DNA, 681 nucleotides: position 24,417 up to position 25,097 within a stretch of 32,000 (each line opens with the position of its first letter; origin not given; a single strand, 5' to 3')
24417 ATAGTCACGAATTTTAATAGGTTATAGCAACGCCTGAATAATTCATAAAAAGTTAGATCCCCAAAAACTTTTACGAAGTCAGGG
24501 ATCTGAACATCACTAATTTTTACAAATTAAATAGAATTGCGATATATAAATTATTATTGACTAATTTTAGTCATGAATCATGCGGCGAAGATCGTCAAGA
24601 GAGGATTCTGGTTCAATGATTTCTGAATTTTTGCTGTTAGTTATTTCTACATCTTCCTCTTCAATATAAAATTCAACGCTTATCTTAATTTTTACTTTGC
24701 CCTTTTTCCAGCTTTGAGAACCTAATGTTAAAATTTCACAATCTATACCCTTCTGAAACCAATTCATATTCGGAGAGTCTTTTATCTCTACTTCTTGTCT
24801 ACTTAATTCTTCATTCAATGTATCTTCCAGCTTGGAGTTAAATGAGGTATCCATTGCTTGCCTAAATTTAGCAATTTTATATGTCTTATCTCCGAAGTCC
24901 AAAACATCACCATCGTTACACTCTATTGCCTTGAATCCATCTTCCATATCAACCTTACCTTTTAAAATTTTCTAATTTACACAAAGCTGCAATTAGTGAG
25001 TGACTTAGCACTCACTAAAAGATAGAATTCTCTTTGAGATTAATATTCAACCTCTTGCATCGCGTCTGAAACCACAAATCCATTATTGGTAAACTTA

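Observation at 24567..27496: KGK small protein + 818-aa dynamin-like GTPase: a two-gene module with no assigned function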

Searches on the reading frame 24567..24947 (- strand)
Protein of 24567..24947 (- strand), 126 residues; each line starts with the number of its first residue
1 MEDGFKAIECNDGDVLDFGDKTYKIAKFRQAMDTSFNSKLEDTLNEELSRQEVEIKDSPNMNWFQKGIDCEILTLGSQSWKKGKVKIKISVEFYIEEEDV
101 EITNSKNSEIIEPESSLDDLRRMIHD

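Call 3: search_protein_families(library=pfam, proteins=[window:24567-24947:-], max_evalue=0.01)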
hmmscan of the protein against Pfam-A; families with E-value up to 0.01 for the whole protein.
window:24567-24947:- (126 aa): 1 family
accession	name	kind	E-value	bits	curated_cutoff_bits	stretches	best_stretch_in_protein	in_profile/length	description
PF08872.15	KGK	-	1.6e-44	151.6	25.6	1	3-124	1-119/119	KGK domain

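Call 4: search_protein_families(library=ncbifam, proteins=[window:24567-24947:-], max_evalue=0.01)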
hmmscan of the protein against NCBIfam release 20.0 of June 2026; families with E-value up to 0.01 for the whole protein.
window:24567-24947:- (126 aa): 1 family
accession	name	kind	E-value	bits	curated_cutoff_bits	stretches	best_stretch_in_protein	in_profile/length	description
NF047504.1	LIC_10030_fam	equivalog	0.0048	16.5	250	1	6-94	152-231/301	LIC_10030 family protein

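Call 5: search_protein_families(library=padloc, proteins=[window:24567-24947:-], max_evalue=0.1)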
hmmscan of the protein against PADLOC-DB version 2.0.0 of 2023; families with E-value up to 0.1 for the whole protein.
window:24567-24947:- (126 aa): 0 families

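Call 8: search_solved_structures(query=window:24567-24947:-, max_evalue=1, show_alignments=1)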
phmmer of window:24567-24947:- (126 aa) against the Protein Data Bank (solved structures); distinct sequences matched with E-value up to 1: 5.
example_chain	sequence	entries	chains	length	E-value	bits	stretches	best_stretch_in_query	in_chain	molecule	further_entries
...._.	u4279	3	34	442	0.26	14.9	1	49-106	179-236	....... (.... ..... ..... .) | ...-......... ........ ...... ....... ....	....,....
1g4a_E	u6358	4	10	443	0.27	14.9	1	49-106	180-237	ATP-DEPENDENT HSL PROTEASE ATP-BINDING SUBUNIT HSLU | ATP-dependent protease ATPase subunit HslU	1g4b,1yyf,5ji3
6pxk_G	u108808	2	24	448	0.27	14.9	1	49-106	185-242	ATP-dependent protease ATPase subunit HslU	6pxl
1e94_E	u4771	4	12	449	0.27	14.9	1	49-106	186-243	HEAT SHOCK PROTEIN HSLU | HEAT SHOCK LOCUS HSLU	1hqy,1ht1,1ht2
6pxi_E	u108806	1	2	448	0.27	14.9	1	49-106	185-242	ATP-dependent protease ATPase subunit HslU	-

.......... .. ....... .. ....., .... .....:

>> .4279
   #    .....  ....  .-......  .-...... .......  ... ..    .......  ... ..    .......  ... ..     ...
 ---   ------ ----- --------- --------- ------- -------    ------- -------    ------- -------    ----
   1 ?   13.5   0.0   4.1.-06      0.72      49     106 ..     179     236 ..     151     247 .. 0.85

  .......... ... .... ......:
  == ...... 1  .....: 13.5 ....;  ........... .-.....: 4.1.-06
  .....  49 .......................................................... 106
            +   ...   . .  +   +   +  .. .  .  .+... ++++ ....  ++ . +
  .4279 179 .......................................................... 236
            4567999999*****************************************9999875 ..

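Call 15: find_homologous_proteins(query=window:24567-24947:-, max_evalue=0.001)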
Query window:24567-24947:- (126 aa): 44 proteins with E <= 0.001 among 51 candidates.
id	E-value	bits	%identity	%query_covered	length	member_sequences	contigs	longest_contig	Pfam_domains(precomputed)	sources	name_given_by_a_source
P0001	4.4e-72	258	94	100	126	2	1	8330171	PF08872.16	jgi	jgi:ATP-dependent protease HslVU (ClpYQ) ATPase subunit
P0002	1.5e-67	243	89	100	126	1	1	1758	PF08872.16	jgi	jgi:hypothetical protein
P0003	4.8e-66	238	87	100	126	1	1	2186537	PF08872.16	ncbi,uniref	ncbi:KGK domain-containing protein [Nostoc punctiforme UO1]|uniref:KGK domain-containing protein n=1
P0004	5.6e-65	235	87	100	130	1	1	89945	PF08872.16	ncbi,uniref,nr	ncbi:KGK domain-containing protein [Nostoc sp. UHCC 0252]|uniref:KGK domain-containing protein n=1 T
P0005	7.1e-65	235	84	100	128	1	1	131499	PF08872.16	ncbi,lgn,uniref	ncbi:KGK domain-containing protein [Nostoc sp.]|uniref:KGK domain-containing protein n=1 Tax=Nostoc 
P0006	2.9e-61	223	82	100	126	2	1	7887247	PF08872.16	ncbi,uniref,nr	ncbi:KGK domain-containing protein [Nostoc sp. TCL240-02]|uniref:KGK domain-containing protein n=1 T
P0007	3.1e-61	223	80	100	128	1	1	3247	PF08872.16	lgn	-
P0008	5.8e-61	222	82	99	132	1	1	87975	PF08872.16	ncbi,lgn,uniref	ncbi:KGK domain-containing protein [Nostoc sp.]|uniref:KGK domain-containing protein n=1 Tax=Nostoc 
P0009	7.1e-61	222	80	100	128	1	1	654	PF08872.16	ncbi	ncbi:MAG: KGK domain-containing protein [Nostoc sp.]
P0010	9.3e-61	221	82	100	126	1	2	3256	PF08872.16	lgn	-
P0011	2.9e-60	220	80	100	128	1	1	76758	PF08872.16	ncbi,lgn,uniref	ncbi:MAG: KGK domain-containing protein [Nostoc sp.]|uniref:KGK domain-containing protein n=1 Tax=No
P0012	1.1e-59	218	77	100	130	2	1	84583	PF08872.16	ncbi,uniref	ncbi:MAG: KGK domain-containing protein [Nostoc sp.]|uniref:KGK domain-containing protein n=1 Tax=No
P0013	1.1e-59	218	80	100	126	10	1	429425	PF08872.16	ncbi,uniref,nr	ncbi:KGK family protein [Nostoc sp. XA010]|uniref:KGK domain-containing protein n=1 Tax=Nostoc sp. X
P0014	1.3e-59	218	79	100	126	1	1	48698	PF08872.16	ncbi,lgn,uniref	ncbi:KGK domain-containing protein [Nostoc sp.]|uniref:KGK domain-containing protein n=1 Tax=Nostoc 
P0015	1.7e-59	217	79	100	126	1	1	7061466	PF08872.16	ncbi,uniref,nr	ncbi:KGK domain-containing protein [Nostoc sp. 'Lobaria pulmonaria (5183) cyanobiont']|uniref:KGK do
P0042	1.8e-31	127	52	100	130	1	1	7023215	PF08872.16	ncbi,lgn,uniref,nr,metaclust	ncbi:KGK domain-containing protein [Calothrix sp. PCC 7507]|uniref:KGK domain-containing protein n=1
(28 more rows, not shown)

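Call 27: search_protein_representatives(alignment_id=A1)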
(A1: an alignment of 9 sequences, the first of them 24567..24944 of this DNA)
Query: 9 sequences, 126 profile positions. Proteins with E-value up to 0.001 (for the whole library): 701; up to 1e-10: 282; up to 1e-30: 9. The best 150 are listed.
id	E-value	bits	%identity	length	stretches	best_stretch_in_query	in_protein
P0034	5.4e-62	223.7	-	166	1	2-126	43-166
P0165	7.0e-49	181.3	-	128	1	1-126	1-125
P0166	1.3e-45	170.7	-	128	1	1-126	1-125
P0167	9.5e-43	161.5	-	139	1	2-125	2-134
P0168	7.5e-39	148.9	-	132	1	1-126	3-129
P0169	8.1e-38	145.6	-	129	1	1-126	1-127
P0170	2.6e-37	144.0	-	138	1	1-126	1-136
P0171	7.8e-36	139.2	-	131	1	2-123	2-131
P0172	1.4e-33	131.9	-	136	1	1-125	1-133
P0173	2.8e-30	121.2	-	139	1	1-125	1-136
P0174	2.9e-29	117.9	-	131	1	1-126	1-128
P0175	1.1e-28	116.1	-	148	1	1-125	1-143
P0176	1.1e-28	116.0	-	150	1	1-123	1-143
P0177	4.8e-28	114.0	-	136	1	4-125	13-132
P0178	1.6e-27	112.3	-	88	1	44-125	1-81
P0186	1.3e-25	106.2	-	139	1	1-126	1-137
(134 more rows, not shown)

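Call 43: find_homologous_proteins(query=A2, max_evalue=0.00001)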
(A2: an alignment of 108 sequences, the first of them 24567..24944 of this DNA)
Query A2 (108 sequences) (125 aa, profile of the alignment): 880 proteins with E <= 0.00001 among 1798 candidates; the best 120 are listed.
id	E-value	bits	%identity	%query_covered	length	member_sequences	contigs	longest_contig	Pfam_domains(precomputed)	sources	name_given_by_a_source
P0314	4.0e-54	200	31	92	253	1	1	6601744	PF08872.16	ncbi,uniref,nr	ncbi:KGK domain-containing protein [Planktothrix pseudagardhii]|uniref:KGK family protein n=1 Tax=Pl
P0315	1.6e-50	189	30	67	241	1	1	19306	PF08872.16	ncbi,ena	-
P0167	1.2e-49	186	56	99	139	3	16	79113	PF08872.16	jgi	-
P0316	3.1e-49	184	53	99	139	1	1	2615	PF08872.16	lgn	-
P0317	6.8e-49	183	49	99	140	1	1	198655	PF08872.16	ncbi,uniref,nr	ncbi:KGK domain-containing protein [Argonema galeatum]|uniref:KGK domain-containing protein n=1 Tax=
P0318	2.9e-48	181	50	99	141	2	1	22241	PF08872.16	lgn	-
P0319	3.8e-48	181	39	90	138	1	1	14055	PF08872.16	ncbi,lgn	-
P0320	7.5e-48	180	40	99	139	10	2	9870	PF08872.16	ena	-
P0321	8.1e-48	180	49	99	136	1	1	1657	PF08872.16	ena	-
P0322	9.4e-48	180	53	99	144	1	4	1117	PF08872.16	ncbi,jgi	jgi:hypothetical protein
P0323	9.8e-48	180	44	99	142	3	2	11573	PF08872.16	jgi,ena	jgi:hypothetical protein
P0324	1.1e-47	179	46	99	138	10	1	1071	PF08872.16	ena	-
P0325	1.1e-47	179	51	99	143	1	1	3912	PF08872.16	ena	-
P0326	1.2e-47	179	50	99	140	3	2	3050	PF08872.16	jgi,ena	jgi:hypothetical protein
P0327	1.4e-47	179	42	99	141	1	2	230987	PF08872.16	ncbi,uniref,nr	ncbi:hypothetical protein H6F98_28370 [Microcoleus sp. FACHB-SPT15]|uniref:KGK domain-containing pro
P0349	6.4e-46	174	48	99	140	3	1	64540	PF08872.16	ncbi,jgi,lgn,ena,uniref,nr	ncbi:MAG: hypothetical protein KME25_22780 [Symplocastrum torsivum CPER-KK1]|jgi:hypothetical protei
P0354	1.8e-45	172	44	99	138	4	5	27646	PF08872.16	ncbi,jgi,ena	ncbi:MAG TPA: KGK domain-containing protein [Candidatus Sericytochromatia bacterium]|jgi:hypothetica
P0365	1.4e-44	169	43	100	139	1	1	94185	PF08872.16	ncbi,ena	-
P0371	3.4e-44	168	36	99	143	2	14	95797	PF08872.16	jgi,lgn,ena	jgi:hypothetical protein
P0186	1.9e-43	166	40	100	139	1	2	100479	PF08872.16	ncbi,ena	ncbi:MAG: KGK domain-containing protein [Crinalium sp.]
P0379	2.1e-43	166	36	93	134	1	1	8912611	PF08872.16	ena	-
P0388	4.8e-43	164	35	98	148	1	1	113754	PF08872.16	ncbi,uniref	ncbi:KGK domain-containing protein [Microcoleus sp. N3A4]|uniref:KGK domain-containing protein n=1 T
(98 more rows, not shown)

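Call 47: find_encoding_contigs(protein=P0317, flank=5000, max_places=1)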
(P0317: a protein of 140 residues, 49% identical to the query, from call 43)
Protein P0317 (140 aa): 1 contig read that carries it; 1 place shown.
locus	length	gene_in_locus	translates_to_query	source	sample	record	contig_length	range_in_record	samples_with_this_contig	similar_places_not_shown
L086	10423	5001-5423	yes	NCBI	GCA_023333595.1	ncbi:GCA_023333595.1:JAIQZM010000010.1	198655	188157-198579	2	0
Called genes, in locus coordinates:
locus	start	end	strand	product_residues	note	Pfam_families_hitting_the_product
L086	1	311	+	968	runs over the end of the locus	PF01627:Hpt, PF02895:H-kinase_dim, PF02518:HATPase_c, PF01584:CheW, PF00072:Response_reg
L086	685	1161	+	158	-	PF01584:CheW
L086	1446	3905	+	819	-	PF00350:Dynamin_N, PF01926:MMR_HSR1 (faint)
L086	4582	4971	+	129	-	PF08872:KGK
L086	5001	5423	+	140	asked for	PF08872:KGK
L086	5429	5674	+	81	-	PF13395:HNH_4 (weak), PF01844:HNH, PF14279:HNH_5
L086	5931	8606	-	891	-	PF03065:Glyco_hydro_57, PF12055:DUF3536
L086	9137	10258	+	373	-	PF01699:Na_Ca_ex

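Call 48: find_encoding_contigs(protein=P0327, flank=5000, max_places=1)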
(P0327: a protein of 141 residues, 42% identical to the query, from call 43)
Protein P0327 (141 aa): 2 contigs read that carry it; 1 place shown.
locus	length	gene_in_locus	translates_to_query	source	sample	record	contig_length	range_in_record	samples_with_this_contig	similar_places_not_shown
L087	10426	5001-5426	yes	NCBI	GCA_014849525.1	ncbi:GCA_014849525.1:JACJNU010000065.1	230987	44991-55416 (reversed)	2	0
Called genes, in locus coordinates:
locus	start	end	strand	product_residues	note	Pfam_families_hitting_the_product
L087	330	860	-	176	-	PF13505:OMP_b-brl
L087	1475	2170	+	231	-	PF13628:DUF4142, PF03713:DUF305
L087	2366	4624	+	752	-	PF00350:Dynamin_N, PF01926:MMR_HSR1 (faint)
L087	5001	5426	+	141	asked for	PF08872:KGK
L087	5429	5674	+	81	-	PF13395:HNH_4 (weak), PF01844:HNH, PF14279:HNH_5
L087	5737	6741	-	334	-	PF00072:Response_reg, PF00990:GGDEF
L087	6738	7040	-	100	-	-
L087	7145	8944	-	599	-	PF03717:PBP_dimer, PF00905:Transpeptidase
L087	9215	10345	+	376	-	PF00005:ABC_tran, PF13304:AAA_21 (faint), PF08402:TOBE_2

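Call 49: find_encoding_contigs(protein=P0349, flank=5000, max_places=1)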
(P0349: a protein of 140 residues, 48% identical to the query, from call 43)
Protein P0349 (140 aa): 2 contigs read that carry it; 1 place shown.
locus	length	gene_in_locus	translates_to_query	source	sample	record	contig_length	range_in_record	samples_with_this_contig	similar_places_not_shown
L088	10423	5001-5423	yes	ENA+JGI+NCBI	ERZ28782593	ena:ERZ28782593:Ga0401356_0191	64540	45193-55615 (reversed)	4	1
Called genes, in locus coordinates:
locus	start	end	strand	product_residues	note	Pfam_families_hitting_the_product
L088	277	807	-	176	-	PF13505:OMP_b-brl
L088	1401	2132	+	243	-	PF13628:DUF4142, PF03713:DUF305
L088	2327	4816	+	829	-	PF00350:Dynamin_N, PF01926:MMR_HSR1 (faint)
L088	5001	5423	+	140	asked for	PF08872:KGK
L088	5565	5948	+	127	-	PF08872:KGK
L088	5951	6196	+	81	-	PF13395:HNH_4 (weak), PF01844:HNH, PF14279:HNH_5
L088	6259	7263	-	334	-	PF00072:Response_reg, PF00990:GGDEF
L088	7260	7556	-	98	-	-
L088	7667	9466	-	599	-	PF03717:PBP_dimer, PF00905:Transpeptidase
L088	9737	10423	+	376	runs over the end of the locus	PF00005:ABC_tran, PF13304:AAA_21 (faint), PF08402:TOBE_2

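Call 50: find_encoding_contigs(protein=P0379, flank=5000, max_places=1)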
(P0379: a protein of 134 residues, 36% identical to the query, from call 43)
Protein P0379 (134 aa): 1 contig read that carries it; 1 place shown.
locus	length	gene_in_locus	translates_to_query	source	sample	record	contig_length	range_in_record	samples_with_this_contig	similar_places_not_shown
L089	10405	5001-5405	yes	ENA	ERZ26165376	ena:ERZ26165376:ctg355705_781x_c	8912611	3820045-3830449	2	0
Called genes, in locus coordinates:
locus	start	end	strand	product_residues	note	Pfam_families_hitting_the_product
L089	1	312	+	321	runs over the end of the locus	PF01189:Methyltr_RsmB-F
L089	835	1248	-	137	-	PF03479:PCC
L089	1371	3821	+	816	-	PF00350:Dynamin_N, PF01926:MMR_HSR1 (faint)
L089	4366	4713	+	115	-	PF08872:KGK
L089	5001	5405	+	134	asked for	PF08872:KGK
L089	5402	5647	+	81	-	PF01844:HNH, PF14279:HNH_5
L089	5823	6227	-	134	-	-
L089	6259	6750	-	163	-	PF02075:RuvC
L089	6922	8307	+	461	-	PF01933:CofD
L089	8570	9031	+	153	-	PF02367:TsaE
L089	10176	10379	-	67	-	-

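Call 53: predict_structure(alignment_id=A2)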
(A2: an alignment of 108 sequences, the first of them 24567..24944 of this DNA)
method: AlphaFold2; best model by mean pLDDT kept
length: 125 residues; sequences in the alignment: 108
mean_pLDDT: 74.1   pTM: 0.54
mean pLDDT of the five models: 74.1, 73.8, 72.0, 65.8, 63.1
residues with pLDDT >= 90: 27; 70-90: 47; 50-70: 42; < 50: 9
segments of 3 or more residues with pLDDT < 50: 102-109
pLDDT, mean of each block of 10 residues (from residue 1): 70 92 91 67 69 62 79 94 80 71 49 68 72
secondary structure, 60 per line:
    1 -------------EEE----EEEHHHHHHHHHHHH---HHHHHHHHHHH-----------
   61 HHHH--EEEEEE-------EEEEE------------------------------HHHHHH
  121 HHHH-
elements in order: E14-16 E21-23 H24-35 H39-49 H61-64 E67-72 E80-84 H115-124

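Call 59: find_encoding_contigs(protein=P0354, flank=5000, max_places=1)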
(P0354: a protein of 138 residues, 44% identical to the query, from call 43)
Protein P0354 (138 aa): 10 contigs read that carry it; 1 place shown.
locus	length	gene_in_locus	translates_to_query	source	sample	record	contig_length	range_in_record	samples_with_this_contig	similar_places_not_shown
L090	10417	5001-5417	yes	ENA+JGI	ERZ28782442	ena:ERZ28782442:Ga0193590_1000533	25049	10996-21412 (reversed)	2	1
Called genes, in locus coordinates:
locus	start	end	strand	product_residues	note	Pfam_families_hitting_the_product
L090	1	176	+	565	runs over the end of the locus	-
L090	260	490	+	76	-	-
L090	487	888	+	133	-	PF01850:PIN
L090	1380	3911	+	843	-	PF00350:Dynamin_N, PF01926:MMR_HSR1 (faint)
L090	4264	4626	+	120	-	PF08872:KGK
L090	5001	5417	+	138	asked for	PF08872:KGK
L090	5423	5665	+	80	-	PF01844:HNH, PF14279:HNH_5, PF13395:HNH_4 (weak)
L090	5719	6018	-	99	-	PF13319:DUF4090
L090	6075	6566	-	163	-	PF02308:MgtC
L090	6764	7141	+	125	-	PF00072:Response_reg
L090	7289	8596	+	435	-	PF00672:HAMP, PF00512:HisKA, PF02518:HATPase_c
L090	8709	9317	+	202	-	PF02469:Fasciclin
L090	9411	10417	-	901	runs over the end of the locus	PF03065:Glyco_hydro_57, PF12055:DUF3536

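Call 60: find_encoding_contigs(protein=P0314, flank=5000, max_places=1)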
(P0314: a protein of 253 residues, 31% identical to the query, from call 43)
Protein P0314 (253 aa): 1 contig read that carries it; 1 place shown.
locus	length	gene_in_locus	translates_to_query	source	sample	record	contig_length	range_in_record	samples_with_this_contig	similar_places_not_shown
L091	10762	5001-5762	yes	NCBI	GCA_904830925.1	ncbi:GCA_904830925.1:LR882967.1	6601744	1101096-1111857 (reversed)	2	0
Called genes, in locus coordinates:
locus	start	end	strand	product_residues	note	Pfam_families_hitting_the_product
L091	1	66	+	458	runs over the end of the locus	PF00072:Response_reg, PF00990:GGDEF (weak), PF00211:Guanylate_cyc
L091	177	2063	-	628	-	PF02743:dCache_1, PF21623:HK_sensor_dom_bact, PF00015:MCPsignal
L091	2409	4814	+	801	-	PF00350:Dynamin_N, PF01926:MMR_HSR1 (faint)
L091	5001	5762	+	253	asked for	PF08872:KGK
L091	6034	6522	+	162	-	-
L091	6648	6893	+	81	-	PF01844:HNH, PF14279:HNH_5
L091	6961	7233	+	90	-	-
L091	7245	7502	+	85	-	-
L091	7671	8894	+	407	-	PF01494:FAD_binding_3 (faint), PF07992:Pyr_redox_2 (weak), PF22578:GGR_cat (weak)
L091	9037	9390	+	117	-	-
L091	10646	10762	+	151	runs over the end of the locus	PF02518:HATPase_c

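Call 61: fold_search(model_id=the predicted structure, library=pdb)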
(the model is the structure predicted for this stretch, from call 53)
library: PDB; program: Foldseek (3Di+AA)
matches with E <= 10: 1212; with E <= 0.001: 0
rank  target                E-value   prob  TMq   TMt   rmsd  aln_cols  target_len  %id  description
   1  6gum_B                8.9e-01  0.16  0.27  0.29   9.6        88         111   11  Structure of the A.thaliana E1 UFD domain in complex with E2 (released 2019-07-03)
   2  3g5x_B                1.6e+00  0.10  0.18  0.11   3.3        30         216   17  Antibodies Specifically Targeting a Locally Misfolded Region of Tumor Associated EGFR (released 2009-12-15)
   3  6oo0_H                1.6e+00  0.10  0.20  0.10   3.3        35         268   14  Crystal structure of bovine Fab NC-Cow1 (released 2020-04-01)
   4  5tud_F                2.0e+00  0.10  0.21  0.12   3.4        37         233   16  Structural Insights into the Extracellular Recognition of the Human Serotonin 2B Receptor by an Antibody (released 2017-07-26)
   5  8vgk_F                2.0e+00  0.09  0.17  0.11   3.8        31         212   16  CryoEM structure of tryptase in complex with engineered conformationally rigid anti-tryptase Fab E104.v1.6DS (released 2024-10-30)
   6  6pi7_C                2.2e+00  0.08  0.17  0.11   3.5        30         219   20  Crystal structure of the TDRD2 extended Tudor domain in complex with an antibody fragment and the PIWIL1 peptide (released 2019-07-24)
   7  9gu1_F                2.4e+00  0.10  0.18  0.11   3.0        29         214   17  Human adult muscle nAChR in resting state in nanodisc with alpha-bungarotoxin (released 2025-05-14)
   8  8sdf_H                2.4e+00  0.08  0.17  0.11   3.5        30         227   20  Crystal structure of SARS-CoV-2 receptor binding domain in complex with neutralizing antibody CC25.4 (released 2024-03-13)
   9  8yor_D                2.5e+00  0.08  0.19  0.12   3.3        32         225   19  Complex of HARSWHEP and a-HARSWHEP Fab (released 2025-02-12)
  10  4xbg_E                2.5e+00  0.08  0.18  0.11   3.4        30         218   20  Crystal structure of human 4E10 Fab in complex with phosphatidic acid (06:0 PA): 2.73 A resolution (released 2016-02-03)
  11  8zyt_D                2.5e+00  0.08  0.17  0.11   3.9        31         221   19  Cryo-EM structure of neurotensin receptor 1 in complex with beta-arrestin1 and SBI-553 (complex 3) (released 2025-04-09)
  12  6n2x_H                2.5e+00  0.07  0.17  0.11   3.5        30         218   20  Anti-HIV-1 Fab 2G12 + Man9 re-refinement (released 2018-11-28)
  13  8hrx_H                2.7e+00  0.08  0.18  0.12   3.3        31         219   16  Cryo-EM structure of human NTCP-myr-preS1-YN9048Fab complex (released 2024-01-17)
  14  6fg1_A                2.7e+00  0.08  0.21  0.12   4.0        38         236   18  CRYSTAL STRUCTURE OF FAB OF NATALIZUMAB IN COMPLEX WITH FAB OF NAA32. (released 2019-07-24)
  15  7lop_W                2.7e+00  0.08  0.19  0.12   3.2        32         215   19  Crystal structure of SARS-CoV-2 receptor binding domain in complex with antibodies CV05-163 and CR3022 (released 2021-03-03)
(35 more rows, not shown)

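Call 62: find_encoding_contigs(protein=P0042, flank=6000, max_places=1)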
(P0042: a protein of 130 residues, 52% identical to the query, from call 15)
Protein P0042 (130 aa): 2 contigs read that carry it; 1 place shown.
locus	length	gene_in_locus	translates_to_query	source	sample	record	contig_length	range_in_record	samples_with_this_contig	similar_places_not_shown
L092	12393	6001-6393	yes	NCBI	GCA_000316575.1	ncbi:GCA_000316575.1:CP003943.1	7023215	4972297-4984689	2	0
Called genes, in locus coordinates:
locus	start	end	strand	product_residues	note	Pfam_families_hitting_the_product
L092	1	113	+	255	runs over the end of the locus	PF11181:YflT (weak), PF06150:ChaB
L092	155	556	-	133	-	-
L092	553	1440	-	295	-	PF09622:DUF2391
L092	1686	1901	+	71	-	-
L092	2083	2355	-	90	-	-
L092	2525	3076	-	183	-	PF01885:PTS_2-RNA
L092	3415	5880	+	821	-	PF00350:Dynamin_N, PF01926:MMR_HSR1 (faint)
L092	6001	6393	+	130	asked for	PF08872:KGK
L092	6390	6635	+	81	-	PF01844:HNH, PF14279:HNH_5, PF13395:HNH_4 (weak)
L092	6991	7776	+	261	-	-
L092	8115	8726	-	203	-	PF00510:COX3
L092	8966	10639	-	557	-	PF00115:COX1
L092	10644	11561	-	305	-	PF02790:COX2_TM, PF00116:COX2 (weak)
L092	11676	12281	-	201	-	PF09990:DUF2231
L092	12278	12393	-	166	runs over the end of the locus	PF09990:DUF2231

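Call 65: search_protein_families(library=padloc, proteins=[L092:3415-5880:+, L092:6001-6393:+], max_evalue=0.1)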
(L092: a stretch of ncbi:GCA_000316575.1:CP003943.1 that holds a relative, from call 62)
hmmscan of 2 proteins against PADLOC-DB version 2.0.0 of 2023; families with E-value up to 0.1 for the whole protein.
L092:3415-5880:+ (821 aa): 4 families
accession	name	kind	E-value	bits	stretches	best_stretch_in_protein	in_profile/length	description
PDLC03839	LeoA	-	3.9e-12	44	2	15-70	12-83/559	-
PDLC03841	LeoBC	-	8.6e-10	36.3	2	26-239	63-139/601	-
PDLC03840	LeoA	-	0.001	16.1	1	13-70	19-76/577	-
PDLC04109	PD-T7-4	-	0.026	12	0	450-509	76-135/211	-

L092:6001-6393:+ (130 aa): 0 families
